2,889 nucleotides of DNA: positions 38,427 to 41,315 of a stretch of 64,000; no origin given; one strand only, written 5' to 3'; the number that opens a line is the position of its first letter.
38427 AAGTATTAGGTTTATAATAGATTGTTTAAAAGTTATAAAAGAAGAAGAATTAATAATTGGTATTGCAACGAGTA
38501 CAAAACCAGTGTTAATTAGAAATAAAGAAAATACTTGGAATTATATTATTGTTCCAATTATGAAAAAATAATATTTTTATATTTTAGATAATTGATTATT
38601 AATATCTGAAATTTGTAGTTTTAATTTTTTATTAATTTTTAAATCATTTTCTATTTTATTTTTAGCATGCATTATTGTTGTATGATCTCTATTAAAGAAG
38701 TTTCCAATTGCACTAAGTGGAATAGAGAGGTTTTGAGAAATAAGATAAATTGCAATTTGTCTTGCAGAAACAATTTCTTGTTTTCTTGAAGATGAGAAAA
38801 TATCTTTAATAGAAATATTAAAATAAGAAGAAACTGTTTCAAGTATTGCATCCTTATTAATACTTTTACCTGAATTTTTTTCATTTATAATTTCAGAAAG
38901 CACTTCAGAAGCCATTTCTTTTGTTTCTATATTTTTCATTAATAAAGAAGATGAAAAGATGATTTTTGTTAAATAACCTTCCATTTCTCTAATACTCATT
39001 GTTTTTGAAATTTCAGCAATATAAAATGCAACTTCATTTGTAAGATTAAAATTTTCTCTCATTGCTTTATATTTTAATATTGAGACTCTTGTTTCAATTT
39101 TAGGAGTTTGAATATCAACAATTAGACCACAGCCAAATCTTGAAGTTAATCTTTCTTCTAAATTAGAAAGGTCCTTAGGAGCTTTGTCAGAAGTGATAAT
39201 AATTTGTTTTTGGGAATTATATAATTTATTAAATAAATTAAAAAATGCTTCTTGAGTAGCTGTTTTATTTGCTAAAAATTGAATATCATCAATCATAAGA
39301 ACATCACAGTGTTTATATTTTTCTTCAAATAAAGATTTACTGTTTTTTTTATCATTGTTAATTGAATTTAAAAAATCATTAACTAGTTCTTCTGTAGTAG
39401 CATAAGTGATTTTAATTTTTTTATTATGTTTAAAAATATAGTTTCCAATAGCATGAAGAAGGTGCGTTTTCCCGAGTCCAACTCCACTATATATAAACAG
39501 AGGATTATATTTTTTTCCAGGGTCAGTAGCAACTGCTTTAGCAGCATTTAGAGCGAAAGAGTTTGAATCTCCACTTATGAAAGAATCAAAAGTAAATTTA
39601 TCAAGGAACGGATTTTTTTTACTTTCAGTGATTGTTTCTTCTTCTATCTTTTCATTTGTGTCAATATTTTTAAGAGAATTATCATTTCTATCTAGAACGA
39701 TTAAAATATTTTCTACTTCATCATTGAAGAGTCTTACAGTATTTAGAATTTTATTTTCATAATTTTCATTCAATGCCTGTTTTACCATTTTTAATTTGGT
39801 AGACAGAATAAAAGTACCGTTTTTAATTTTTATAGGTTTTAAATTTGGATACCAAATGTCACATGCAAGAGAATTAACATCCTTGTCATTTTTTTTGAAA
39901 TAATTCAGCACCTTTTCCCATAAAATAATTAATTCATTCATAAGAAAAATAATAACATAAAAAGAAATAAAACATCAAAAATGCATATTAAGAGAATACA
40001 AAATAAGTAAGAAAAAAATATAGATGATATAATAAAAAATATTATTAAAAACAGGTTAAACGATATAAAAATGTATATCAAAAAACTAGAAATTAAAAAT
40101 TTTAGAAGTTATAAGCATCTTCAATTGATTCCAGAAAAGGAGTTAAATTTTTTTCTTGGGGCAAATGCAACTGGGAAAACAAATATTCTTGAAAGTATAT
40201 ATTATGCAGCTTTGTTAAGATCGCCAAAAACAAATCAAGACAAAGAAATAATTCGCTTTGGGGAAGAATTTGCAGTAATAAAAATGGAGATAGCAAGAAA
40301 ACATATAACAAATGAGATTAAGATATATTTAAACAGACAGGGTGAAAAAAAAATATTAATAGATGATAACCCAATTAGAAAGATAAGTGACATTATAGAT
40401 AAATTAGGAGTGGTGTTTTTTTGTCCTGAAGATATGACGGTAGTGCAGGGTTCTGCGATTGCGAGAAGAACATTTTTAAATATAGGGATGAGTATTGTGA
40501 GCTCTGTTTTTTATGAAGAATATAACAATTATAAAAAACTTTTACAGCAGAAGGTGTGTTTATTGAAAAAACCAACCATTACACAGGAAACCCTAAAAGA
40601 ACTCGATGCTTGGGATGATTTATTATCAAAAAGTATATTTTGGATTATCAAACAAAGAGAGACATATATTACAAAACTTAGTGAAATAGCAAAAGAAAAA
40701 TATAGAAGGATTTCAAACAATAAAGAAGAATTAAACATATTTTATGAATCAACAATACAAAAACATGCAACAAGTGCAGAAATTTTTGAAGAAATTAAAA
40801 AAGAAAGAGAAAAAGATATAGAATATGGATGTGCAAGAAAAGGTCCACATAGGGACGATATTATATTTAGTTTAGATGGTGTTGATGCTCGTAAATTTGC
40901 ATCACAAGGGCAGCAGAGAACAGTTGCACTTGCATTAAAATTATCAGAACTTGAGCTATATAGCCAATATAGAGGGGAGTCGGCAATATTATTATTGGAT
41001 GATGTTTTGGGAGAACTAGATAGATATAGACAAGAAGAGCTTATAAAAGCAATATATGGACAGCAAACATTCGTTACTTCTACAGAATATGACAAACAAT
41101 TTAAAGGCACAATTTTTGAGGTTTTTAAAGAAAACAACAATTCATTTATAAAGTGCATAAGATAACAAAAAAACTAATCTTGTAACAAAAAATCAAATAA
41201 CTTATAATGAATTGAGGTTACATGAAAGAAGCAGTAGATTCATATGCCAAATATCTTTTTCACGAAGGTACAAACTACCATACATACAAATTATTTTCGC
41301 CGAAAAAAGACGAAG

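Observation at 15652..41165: Scrambled origin neighbourhood: dnaA alone is inverted, tail-to-tail with dnaN, and gyrBA and rsmG-parB sit on swapped sides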

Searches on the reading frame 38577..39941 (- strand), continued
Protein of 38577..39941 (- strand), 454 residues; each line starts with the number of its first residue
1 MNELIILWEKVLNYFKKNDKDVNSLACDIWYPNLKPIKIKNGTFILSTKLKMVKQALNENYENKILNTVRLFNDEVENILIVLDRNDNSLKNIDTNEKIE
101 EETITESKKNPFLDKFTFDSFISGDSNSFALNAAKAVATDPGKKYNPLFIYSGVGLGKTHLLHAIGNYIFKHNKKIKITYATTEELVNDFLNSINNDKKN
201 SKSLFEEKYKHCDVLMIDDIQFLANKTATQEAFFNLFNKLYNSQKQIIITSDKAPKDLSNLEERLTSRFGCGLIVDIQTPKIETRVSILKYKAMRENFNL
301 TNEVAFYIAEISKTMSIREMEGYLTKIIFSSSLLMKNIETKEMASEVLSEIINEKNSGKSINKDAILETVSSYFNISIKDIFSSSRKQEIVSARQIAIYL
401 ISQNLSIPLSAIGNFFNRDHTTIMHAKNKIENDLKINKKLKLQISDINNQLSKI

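Call 53: find_encoding_contigs(protein=P0078, flank=6000, max_places=1)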
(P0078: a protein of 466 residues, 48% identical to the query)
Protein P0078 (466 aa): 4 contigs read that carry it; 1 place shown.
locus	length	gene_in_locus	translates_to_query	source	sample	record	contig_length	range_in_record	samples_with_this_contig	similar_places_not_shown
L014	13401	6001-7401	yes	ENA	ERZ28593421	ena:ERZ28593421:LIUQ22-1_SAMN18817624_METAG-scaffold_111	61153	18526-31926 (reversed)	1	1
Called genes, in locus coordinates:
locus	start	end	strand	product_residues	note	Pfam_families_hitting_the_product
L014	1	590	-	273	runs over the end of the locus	PF01048:PNP_UDP_1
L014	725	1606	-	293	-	PF02195:ParB_N, PF17762:HTH_ParB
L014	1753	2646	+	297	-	PF25023:TEN_YD-shell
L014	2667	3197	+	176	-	-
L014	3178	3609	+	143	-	-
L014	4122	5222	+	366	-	PF00712:DNA_pol3_beta, PF02767:DNA_pol3_beta_2, PF02768:DNA_pol3_beta_3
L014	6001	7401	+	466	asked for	PF00308:Bac_DnaA, PF01695:IstB_IS21 (weak), PF00004:AAA (weak), PF08299:Bac_DnaA_C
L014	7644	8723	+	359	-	PF02463:SMC_N, PF13175:AAA_15, PF13476:AAA_23, PF13304:AAA_21 (faint)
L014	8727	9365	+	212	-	-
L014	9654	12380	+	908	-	PF00690:Cation_ATPase_N, PF00122:E1-E2_ATPase, PF00702:Hydrolase, PF13246:Cation_ATPase, PF00689:Cation_ATPase_C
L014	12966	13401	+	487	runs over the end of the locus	PF12673:SipL (faint)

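Call 67: search_protein_families(library=pfam, proteins=[window:38577-39941:-], max_evalue=0.0001)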
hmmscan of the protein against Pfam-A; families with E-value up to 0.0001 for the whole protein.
window:38577-39941:- (454 aa): 4 families
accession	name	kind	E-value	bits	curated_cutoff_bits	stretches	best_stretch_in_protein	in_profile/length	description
PF00308.24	Bac_DnaA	-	1.4e-62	211.1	23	1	114-276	3-162/162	Bacterial DnaA ATPAse domain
PF08299.17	Bac_DnaA_C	-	4.4e-24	84.7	31.5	1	364-430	2-69/69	Bacterial dnaA protein helix-turn-helix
PF01695.23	IstB_IS21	-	2.3e-10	40.8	24.1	1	150-254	97-195/238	IstB-like ATP binding protein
PF00004.35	AAA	-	2.5e-05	25.2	21.2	1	151-269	4-123/131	ATPase family associated with various cellular activities (AAA)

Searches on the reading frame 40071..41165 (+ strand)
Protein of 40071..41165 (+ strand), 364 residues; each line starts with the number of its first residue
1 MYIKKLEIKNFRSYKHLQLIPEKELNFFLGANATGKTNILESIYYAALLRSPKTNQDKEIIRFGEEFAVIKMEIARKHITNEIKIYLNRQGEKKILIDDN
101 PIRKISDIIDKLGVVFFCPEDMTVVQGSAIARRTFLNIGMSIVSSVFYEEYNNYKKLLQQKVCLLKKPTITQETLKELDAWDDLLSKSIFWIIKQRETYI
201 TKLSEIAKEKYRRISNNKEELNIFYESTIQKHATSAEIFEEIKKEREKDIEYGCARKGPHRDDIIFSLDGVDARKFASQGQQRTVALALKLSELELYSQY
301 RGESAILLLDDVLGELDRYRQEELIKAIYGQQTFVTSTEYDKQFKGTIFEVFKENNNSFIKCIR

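Call 4: search_protein_families(library=ncbifam, proteins=[window:40071-41165:+])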
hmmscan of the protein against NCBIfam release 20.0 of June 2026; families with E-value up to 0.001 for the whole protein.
window:40071-41165:+ (364 aa): 12 families
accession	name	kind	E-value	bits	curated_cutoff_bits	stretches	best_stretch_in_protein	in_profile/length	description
TIGR00611.2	recf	equivalog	1.8e-97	326.5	172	1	3-338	1-339/339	DNA replication/repair protein RecF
NF010680.0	PRK14079.1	equivalog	2.2e-57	194.7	386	1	2-339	2-327/349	recombination protein F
NF041034.1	Rad50_Sulf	equivalog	1.4e-10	39.7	1000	1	1-100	1-99/872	DNA double-strand break repair ATPase Rad50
NF041760.1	PtuA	equivalog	3.7e-08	32.7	500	1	2-44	51-93/524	retron Ec78 anti-phage system effector ATPase PtuA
NF038234.1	retron_eff_Eco8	equivalog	9.5e-08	31.1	250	1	1-45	1-45/679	retron Eco8 family effector endonuclease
NF003034.1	PRK03918.1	equivalog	1.1e-07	30.3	700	1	1-88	1-91/878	DNA double-strand break repair ATPase Rad50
TIGR02169.1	SMC_prok_A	equivalog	6.8e-06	24.1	729.4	1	2-46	1-46/1165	chromosome segregation protein SMC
NF002244.0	PRK01156.1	equivalog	1.8e-05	23.1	847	1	1-91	1-90/895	DNA double-strand break repair ATPase Rad50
NF002572.0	PRK02224.1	equivalog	7.1e-05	21.3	1087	1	1-84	1-84/888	DNA double-strand break repair ATPase Rad50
NF053563.1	Rkd4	equivalog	0.00016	20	860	1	2-46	2-46/747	arcadin-4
NF041035.1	Rad50_Halo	equivalog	0.00022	19.7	1000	1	1-93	1-93/883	DNA double-strand break repair ATPase Rad50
TIGR00618.1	sbcc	subfamily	0.00059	17.9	478.5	1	1-46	1-50/1043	exonuclease subunit SbcC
